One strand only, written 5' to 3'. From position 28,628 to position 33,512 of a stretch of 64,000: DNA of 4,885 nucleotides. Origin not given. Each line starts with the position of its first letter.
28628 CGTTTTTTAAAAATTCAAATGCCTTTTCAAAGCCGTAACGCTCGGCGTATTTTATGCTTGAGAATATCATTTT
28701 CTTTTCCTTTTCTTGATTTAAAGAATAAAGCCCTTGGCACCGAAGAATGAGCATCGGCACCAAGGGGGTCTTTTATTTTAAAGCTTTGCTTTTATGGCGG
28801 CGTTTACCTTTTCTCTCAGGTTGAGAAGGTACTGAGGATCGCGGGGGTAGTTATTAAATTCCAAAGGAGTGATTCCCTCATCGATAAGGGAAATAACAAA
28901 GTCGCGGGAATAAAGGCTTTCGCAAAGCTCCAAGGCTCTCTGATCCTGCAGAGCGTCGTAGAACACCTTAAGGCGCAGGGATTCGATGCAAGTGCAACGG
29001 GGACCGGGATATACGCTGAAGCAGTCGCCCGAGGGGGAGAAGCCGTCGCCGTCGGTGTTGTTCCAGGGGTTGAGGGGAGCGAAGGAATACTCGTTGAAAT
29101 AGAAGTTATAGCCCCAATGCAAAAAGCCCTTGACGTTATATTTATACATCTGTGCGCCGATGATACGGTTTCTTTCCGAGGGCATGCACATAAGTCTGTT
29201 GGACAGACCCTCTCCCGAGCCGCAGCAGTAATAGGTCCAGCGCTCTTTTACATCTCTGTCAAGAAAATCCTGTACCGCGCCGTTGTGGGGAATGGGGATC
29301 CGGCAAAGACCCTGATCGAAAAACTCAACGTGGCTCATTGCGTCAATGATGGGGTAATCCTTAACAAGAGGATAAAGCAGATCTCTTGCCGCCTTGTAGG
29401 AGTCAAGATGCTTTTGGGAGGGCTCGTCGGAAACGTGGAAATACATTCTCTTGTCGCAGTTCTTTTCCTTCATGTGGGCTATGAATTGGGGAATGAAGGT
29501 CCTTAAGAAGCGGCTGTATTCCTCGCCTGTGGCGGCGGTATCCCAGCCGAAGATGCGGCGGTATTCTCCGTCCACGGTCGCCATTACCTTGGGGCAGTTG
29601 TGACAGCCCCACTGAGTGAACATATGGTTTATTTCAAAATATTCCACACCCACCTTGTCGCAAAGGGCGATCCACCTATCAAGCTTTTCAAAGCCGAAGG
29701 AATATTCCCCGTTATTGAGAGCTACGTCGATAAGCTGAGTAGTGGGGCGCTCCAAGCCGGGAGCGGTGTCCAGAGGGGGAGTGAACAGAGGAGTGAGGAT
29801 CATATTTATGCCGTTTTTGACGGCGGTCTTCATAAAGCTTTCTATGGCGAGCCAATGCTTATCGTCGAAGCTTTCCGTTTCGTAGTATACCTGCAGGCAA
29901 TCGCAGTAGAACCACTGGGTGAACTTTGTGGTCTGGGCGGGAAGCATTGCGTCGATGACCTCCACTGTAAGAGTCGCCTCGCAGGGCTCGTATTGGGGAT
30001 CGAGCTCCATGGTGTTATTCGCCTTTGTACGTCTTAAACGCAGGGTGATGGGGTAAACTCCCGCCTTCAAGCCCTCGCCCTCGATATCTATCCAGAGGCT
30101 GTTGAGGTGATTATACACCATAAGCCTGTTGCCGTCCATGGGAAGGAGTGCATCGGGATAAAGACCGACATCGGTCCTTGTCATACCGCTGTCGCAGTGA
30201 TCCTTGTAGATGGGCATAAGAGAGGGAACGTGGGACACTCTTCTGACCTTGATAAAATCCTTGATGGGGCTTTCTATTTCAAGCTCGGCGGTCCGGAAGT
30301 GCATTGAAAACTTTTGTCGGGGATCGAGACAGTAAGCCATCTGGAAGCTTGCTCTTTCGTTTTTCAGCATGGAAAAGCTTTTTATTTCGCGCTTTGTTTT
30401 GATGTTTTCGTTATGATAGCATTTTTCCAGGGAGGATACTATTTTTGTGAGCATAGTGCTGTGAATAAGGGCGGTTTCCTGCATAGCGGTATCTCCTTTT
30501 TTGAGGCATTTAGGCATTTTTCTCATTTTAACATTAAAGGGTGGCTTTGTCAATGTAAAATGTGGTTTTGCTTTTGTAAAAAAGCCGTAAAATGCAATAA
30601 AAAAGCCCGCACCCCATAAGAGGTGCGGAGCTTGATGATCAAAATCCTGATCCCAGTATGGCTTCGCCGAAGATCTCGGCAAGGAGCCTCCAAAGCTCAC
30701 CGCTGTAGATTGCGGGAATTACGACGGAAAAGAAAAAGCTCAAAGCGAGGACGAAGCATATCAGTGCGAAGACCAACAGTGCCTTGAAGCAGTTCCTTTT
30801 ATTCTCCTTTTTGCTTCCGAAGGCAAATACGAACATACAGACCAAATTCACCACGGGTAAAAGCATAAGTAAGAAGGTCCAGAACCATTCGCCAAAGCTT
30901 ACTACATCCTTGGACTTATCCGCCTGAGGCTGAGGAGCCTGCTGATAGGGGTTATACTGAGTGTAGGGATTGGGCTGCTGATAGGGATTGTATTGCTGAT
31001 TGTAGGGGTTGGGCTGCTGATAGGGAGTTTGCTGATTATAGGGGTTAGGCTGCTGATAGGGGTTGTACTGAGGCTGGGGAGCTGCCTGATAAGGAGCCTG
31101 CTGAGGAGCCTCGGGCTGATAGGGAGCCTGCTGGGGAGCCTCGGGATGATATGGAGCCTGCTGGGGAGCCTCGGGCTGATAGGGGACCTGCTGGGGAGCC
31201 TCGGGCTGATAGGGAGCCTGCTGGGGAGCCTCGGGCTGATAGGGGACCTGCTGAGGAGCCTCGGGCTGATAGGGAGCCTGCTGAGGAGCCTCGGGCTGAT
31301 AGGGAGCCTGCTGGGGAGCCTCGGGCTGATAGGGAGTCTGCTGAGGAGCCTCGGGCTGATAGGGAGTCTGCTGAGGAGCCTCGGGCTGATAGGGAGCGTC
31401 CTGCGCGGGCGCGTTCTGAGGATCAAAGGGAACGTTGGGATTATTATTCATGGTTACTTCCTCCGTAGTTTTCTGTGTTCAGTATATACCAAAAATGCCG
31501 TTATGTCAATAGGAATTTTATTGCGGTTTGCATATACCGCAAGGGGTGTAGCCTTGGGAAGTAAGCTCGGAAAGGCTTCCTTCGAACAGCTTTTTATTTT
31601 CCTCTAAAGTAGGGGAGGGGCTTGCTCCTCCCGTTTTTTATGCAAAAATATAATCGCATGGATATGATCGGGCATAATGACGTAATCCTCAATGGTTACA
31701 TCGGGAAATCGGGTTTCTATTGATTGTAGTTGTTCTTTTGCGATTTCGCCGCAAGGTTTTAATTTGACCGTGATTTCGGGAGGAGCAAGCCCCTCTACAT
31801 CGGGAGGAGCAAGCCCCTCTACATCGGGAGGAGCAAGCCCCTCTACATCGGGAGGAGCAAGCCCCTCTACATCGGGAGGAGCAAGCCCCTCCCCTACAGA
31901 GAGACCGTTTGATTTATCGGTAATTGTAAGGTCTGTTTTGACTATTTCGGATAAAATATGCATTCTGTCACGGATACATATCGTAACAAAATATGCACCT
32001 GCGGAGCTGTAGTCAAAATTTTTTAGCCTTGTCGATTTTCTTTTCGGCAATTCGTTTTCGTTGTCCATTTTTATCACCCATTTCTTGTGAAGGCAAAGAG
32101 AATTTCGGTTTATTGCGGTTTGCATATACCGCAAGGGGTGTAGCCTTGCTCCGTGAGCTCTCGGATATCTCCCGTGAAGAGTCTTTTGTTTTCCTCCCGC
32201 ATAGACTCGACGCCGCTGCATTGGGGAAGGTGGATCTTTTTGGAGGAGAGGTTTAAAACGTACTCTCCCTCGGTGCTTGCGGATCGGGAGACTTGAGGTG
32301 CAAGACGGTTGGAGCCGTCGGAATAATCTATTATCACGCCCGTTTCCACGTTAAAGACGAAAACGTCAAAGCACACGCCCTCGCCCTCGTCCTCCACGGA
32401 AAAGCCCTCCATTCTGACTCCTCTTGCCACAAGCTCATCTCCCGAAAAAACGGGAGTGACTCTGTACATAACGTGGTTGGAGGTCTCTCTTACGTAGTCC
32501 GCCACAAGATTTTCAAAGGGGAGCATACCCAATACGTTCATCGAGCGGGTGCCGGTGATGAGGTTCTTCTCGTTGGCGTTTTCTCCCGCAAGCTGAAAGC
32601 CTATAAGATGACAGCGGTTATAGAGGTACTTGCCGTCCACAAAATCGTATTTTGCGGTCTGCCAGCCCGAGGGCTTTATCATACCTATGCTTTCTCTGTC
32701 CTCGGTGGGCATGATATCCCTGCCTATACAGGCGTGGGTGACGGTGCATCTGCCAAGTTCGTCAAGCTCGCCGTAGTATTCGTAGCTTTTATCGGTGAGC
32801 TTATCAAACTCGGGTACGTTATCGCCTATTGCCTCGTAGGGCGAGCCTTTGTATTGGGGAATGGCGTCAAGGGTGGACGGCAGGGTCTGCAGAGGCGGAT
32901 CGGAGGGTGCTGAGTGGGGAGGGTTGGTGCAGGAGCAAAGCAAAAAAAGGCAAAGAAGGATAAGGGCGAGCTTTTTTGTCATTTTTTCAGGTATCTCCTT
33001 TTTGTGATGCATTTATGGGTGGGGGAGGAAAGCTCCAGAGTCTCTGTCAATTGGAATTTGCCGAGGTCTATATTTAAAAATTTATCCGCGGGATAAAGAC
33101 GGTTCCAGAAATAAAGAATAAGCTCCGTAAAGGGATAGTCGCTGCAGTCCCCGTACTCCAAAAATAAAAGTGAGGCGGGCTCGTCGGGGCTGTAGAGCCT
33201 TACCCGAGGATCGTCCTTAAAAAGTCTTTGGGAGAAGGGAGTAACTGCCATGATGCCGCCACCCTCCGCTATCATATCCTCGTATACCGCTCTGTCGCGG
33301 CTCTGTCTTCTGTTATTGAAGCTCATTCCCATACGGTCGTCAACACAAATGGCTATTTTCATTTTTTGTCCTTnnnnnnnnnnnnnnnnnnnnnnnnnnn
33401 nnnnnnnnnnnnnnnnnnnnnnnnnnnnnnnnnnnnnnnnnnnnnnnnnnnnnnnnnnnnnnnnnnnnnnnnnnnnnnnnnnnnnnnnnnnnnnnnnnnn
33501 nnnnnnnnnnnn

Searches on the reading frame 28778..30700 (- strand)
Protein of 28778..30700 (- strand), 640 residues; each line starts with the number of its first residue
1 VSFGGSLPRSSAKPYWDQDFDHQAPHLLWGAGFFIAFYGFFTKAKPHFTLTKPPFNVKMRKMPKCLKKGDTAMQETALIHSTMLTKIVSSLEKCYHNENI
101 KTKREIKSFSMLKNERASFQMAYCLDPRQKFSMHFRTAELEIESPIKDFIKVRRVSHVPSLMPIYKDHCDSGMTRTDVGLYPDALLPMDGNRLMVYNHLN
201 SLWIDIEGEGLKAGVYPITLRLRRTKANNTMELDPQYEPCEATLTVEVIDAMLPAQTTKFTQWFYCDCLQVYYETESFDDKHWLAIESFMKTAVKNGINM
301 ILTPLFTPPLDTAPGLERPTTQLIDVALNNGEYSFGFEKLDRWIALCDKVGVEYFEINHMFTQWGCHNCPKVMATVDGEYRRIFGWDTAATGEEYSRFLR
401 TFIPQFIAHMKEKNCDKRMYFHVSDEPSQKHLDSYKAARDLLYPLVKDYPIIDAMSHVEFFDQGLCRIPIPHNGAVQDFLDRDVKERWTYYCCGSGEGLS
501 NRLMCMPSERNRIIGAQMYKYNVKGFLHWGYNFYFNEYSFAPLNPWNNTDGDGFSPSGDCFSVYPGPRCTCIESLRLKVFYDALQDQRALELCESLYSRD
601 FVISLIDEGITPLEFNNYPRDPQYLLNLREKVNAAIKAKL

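Call 31: search_protein_families(library=pfam, proteins=[window:28778-30700:-], max_evalue=0.001)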
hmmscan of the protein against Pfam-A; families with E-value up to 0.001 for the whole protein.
window:28778-30700:- (640 aa): 1 family
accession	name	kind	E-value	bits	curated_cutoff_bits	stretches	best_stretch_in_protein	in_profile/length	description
PF13320.12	GH123_cat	-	1.9e-101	340.1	23.1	1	263-593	1-324/324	Glycoside hydrolase 123, catalytic domain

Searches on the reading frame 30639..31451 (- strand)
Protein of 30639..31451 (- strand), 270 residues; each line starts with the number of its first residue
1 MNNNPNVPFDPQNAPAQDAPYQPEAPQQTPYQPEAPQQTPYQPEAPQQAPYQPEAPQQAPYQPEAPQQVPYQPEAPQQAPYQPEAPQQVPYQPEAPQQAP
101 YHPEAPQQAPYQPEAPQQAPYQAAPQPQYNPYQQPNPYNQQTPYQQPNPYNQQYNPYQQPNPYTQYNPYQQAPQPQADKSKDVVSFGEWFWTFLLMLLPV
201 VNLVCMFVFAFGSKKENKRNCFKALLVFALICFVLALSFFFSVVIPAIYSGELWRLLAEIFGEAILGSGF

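Call 31: search_protein_families(library=pfam, proteins=[window:30639-31451:-], max_evalue=0.001)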
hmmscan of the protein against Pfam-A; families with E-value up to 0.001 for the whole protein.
window:30639-31451:- (270 aa): 0 families

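Call 61: search_protein_families(library=pfam, proteins=[window:30639-31451:-], max_evalue=10)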
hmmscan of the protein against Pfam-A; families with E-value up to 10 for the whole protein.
window:30639-31451:- (270 aa): 7 families
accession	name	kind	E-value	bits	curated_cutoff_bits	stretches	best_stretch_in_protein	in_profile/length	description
PF05987.18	DUF898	-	0.047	13.2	28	1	186-258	181-254/336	Bacterial protein of unknown function (DUF898)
PF18936.5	DUF5684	-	0.19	12.8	27.4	1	189-239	21-72/81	Family of unknown function (DUF5684)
PF05767.17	Pox_A14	-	0.27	11.8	27.7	1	199-249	18-68/93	Poxvirus virion envelope protein A14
PF02588.21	YitT_membrane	-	0.38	10.5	24.3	1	201-269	49-110/205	Uncharacterised 5xTM membrane BCR, YitT family COG1284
PF06749.17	DUF1218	-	0.91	10.5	25.3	1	196-241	7-54/95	Protein of unknown function (DUF1218)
PF03419.18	Peptidase_U4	-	3.9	7.1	28.4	1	194-237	60-101/284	Sporulation factor SpoIIGA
PF12725.13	DUF3810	-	5.6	6.7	28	1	185-245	23-79/311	Protein of unknown function (DUF3810)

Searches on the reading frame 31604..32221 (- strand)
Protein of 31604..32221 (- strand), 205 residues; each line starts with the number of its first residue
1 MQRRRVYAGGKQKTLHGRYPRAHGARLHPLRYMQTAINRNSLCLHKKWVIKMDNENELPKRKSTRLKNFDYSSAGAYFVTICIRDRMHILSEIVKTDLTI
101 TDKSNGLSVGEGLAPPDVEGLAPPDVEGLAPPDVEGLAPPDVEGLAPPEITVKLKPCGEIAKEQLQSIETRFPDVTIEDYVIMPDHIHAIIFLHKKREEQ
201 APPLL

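Call 31: search_protein_families(library=pfam, proteins=[window:31604-32221:-], max_evalue=0.001)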
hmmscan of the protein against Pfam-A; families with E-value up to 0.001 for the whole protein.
window:31604-32221:- (205 aa): 0 families

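Call 61: search_protein_families(library=pfam, proteins=[window:31604-32134:-], max_evalue=10)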
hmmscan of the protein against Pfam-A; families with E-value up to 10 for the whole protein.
window:31604-32134:- (176 aa): 1 family
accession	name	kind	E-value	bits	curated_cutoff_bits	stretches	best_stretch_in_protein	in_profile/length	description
PF01797.21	Y1_Tnp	-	0.16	12.6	23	1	132-166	28-61/121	Transposase IS200 like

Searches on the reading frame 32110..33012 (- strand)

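Call 31: search_protein_families(library=pfam, proteins=[window:32110-33012:-], max_evalue=0.001)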
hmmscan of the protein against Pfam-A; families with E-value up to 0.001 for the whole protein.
window:32110-33012:- (300 aa): 1 family
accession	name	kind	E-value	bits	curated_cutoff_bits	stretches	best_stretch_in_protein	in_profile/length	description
PF13930.12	Endonuclea_NS_2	-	1.6e-23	83.8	27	1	76-202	7-127/132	DNA/RNA non-specific endonuclease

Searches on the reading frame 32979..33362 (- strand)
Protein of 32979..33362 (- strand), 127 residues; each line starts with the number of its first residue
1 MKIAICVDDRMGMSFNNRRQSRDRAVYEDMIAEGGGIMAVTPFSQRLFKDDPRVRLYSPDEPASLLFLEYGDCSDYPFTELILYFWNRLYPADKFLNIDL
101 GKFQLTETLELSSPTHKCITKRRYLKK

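Call 31: search_protein_families(library=pfam, proteins=[window:32979-33362:-], max_evalue=0.001)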
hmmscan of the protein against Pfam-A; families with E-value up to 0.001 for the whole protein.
window:32979-33362:- (127 aa): 0 families

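Call 61: search_protein_families(library=pfam, proteins=[window:32979-33362:-], max_evalue=10)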
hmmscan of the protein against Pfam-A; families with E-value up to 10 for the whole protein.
window:32979-33362:- (127 aa): 0 families

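Call 64: find_homologous_proteins(query=window:32979-33362:-, max_evalue=0.001)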
Query window:32979-33362:- (127 aa): 11 proteins with E <= 0.001 among 17 candidates.
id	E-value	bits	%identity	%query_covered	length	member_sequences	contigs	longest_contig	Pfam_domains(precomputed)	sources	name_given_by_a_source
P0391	5.0e-80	283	98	100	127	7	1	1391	-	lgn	-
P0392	9.5e-41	156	61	100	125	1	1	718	-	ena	-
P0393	8.4e-18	82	45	99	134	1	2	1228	-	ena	-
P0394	6.1e-17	80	43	99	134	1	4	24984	-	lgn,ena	-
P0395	8.0e-17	79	41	99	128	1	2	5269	-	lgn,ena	-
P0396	1.6e-16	78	38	100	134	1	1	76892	-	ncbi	-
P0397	3.9e-16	77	39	99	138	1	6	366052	-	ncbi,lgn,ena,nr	ncbi:MAG: ribonuclease Z [Clostridia bacterium]|nr:ribonuclease Z [Clostridia bacterium]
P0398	1.3e-14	72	40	99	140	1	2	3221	-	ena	-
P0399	1.3e-13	69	38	99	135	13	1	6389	-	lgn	-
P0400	3.5e-12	64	32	99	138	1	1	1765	-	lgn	-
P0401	1.1e-9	56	43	72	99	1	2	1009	-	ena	-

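Call 65: find_encoding_contigs(protein=P0397, flank=4000, max_places=2)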
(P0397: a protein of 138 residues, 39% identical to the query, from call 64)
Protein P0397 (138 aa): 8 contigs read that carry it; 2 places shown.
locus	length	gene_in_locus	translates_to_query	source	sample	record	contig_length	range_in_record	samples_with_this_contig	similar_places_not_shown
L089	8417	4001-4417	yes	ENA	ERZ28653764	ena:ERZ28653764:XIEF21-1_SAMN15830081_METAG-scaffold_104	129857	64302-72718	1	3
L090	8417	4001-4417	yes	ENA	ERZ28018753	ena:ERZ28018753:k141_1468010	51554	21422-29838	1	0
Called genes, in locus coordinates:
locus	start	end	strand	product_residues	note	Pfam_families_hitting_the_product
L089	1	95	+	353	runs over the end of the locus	PF01420:Methylase_S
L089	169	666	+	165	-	-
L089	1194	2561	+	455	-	PF02463:SMC_N (weak), PF13304:AAA_21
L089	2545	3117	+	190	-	-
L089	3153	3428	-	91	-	PF14198:TnpV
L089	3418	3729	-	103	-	-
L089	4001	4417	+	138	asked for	-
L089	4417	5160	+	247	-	PF13930:Endonuclea_NS_2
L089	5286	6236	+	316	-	PF01544:CorA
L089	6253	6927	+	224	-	PF03006:HlyIII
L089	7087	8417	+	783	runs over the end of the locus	PF19732:SpoIIE_N, PF07228:SpoIIE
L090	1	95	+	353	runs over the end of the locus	PF01420:Methylase_S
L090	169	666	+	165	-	-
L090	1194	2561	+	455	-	PF02463:SMC_N (weak), PF13304:AAA_21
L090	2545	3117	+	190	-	-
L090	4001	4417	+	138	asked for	-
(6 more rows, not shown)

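Call 66: find_encoding_contigs(protein=P0396, flank=4000, max_places=2)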
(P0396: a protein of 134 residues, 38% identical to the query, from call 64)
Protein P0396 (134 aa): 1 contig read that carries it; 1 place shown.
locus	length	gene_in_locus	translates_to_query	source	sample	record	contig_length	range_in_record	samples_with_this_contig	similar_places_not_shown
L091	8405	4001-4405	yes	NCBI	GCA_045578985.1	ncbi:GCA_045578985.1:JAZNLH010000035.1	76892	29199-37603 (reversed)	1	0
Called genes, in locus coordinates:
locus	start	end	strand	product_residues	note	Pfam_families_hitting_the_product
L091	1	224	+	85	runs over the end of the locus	PF21699:TM1266-like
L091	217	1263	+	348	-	PF04055:Radical_SAM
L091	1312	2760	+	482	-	PF04055:Radical_SAM, PF06968:BATS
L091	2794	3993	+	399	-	PF01926:MMR_HSR1, PF02421:FeoB_N, PF00350:Dynamin_N (faint), PF00009:GTP_EFTU, PF18128:HydF_dimer, PF18133:HydF_tetramer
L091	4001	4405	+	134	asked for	-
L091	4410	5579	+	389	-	PF13930:Endonuclea_NS_2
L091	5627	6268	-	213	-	PF00702:Hydrolase, PF12710:HAD, PF13419:HAD_2, PF13242:Hydrolase_like (weak)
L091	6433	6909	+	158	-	PF01257:2Fe-2S_thioredx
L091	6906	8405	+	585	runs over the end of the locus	PF01512:Complex1_51K, PF10531:SLBB (weak), PF10589:NADH_4Fe-4S, PF00037:Fer4 (weak), PF12838:Fer4_7 (weak), PF13187:Fer4_9 (weak), PF13237:Fer4_10 (weak), PF00037:Fer4 (weak), +2 more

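Call 67: find_encoding_contigs(protein=P0394, flank=4000, max_places=2)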
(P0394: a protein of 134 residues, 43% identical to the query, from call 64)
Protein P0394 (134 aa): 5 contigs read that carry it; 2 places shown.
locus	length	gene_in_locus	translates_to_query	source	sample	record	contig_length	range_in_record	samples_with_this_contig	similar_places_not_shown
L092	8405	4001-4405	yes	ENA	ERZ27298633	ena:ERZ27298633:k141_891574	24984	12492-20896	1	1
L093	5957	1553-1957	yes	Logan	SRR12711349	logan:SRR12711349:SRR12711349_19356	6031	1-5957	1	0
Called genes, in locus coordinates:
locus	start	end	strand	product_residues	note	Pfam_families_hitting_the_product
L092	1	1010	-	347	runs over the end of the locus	-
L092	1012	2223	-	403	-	PF13439:Glyco_transf_4 (faint), PF00534:Glycos_transf_1, PF13692:Glyco_trans_1_4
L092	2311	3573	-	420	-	PF01041:DegT_DnrJ_EryC1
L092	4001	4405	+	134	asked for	-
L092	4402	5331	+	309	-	PF13930:Endonuclea_NS_2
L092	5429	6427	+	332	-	-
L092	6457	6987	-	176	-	-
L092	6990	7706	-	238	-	-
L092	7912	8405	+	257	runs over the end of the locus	PF00696:AA_kinase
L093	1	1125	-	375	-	?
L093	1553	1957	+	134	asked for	-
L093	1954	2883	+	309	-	PF13930:Endonuclea_NS_2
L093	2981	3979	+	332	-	-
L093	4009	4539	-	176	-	-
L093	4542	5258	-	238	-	-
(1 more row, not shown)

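Call 83: predict_structure(alignment_id=A4)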
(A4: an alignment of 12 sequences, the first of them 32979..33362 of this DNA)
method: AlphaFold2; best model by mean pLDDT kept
length: 127 residues; sequences in the alignment: 12
mean_pLDDT: 90.6   pTM: 0.86
mean pLDDT of the five models: 90.6, 89.2, 89.1, 88.9, 88.9
residues with pLDDT >= 90: 86; 70-90: 38; 50-70: 3; < 50: 0
segments of 3 or more residues with pLDDT < 50: none
pLDDT, mean of each block of 10 residues (from residue 1): 94 80 87 95 86 93 91 92 92 91 97 84 97
secondary structure, 60 per line:
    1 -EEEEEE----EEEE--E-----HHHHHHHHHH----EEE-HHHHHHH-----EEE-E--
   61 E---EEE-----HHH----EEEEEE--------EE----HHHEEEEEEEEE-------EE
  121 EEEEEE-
elements in order: E2-7 E12-15 H24-33 E38-40 H42-48 E54-56 E65-67 E80-85 E103-111 E119-126

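Call 85: fold_search(model_id=the predicted structure, library=pdb)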
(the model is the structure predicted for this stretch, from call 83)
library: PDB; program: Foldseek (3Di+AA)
matches with E <= 10: 526; with E <= 0.001: 237
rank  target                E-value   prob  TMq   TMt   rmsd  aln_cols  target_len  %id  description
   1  4fgg                  1.2e-07  1.00  0.76  0.61   3.3       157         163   11  S. aureus dihydrofolate reductase co-crystallized with propyl-DAP isobutenyl-dihydrophthalazine inhibitor (released 2013-01-09)
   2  6e4e                  1.9e-07  1.00  0.76  0.63   3.3       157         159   12  Crystal structure of dihydrofolate reductase from Staphylococcus aureus MW2 bound to NADP and p218 (released 2018-07-25)
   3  4q6a                  3.6e-07  1.00  0.72  0.60   3.5       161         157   12  Staphylococcus aureus V31L, F98Y Mutant Dihydrofolate Reductase Complexed with NADPH (released 2014-12-31)
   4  6pr6                  3.6e-07  1.00  0.72  0.59   3.5       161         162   12  S. aureus dihydrofolate reductase co-crystallized with para-tolyl-dihydropthalazine inhibitor and NADP(H) (released 2020-06-17)
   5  3i8a                  3.8e-07  1.00  0.76  0.63   3.3       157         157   12  Staphylococcus aureus H30N, F98Y Dihydrofolate Reductase complexed with NADPH and 2,4-diamino-5-(3-(2,5-dimethoxyphenyl) (released 2010-02-09)
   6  3m08                  3.8e-07  1.00  0.72  0.59   3.5       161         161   12  Wild Type Dihydrofolate Reductase from Staphylococcus aureus with inhibitor RAB1 (released 2010-07-14)
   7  2w9s_A                5.3e-07  1.00  0.75  0.63   3.4       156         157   11  Staphylococcus aureus S1:DHFR in complex with trimethoprim (released 2009-03-24)
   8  5ist                  5.3e-07  1.00  0.72  0.60   3.6       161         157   12  Staphylococcus aureus Dihydrofolate Reductase complexed with beta-NADPH, cyclic alpha-NADPH anomer and 3'-(3-(2,4-diamin (released 2017-06-28)
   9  3lg4_A                5.7e-07  1.00  0.73  0.61   3.5       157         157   11  Staphylococcus aureus V31Y, F92I mutant dihydrofolate reductase complexed with NADPH and 5-[(3S)-3-(5-methoxy-2',6'-di (released 2010-07-28)
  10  3f0u                  5.7e-07  1.00  0.70  0.59   3.6       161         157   10  Staphylococcus aureus F98Y mutant dihydrofolate reductase complexed with NADPH and 2,4-Diamino-5-[3-(3-methoxy-5-phenylp (released 2009-03-24)
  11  3m09                  6.4e-07  1.00  0.72  0.59   3.5       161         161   12  F98Y TMP-resistant Dihydrofolate Reductase from Staphylococcus aureus with inhibitor RAB1 (released 2010-07-14)
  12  3jwm_A                9.5e-07  1.00  0.71  0.57   3.8       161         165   11  Crystal structure of Bacillus anthracis dihydrofolate reductase complexed with NADPH and (S)-2,4-diamino-5-(3-methoxy- (released 2010-09-15)
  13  2w9g                  1.0e-06  1.00  0.76  0.63   3.3       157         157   12  Wild-type Staphylococcus aureus DHFR in complex with NADPH and trimethoprim (released 2009-03-24)
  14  3fyv                  1.0e-06  1.00  0.75  0.63   3.3       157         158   12  Staph. aureus DHFR complexed with NADPH and AR-102 (released 2009-08-04)
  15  3e0b_A                1.2e-06  1.00  0.73  0.59   3.5       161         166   11  Bacillus anthracis Dihydrofolate Reductase complexed with NADPH and 2,4-diamino-5-(3-(2,5-dimethoxyphenyl)prop-1-ynyl) (released 2008-11-25)
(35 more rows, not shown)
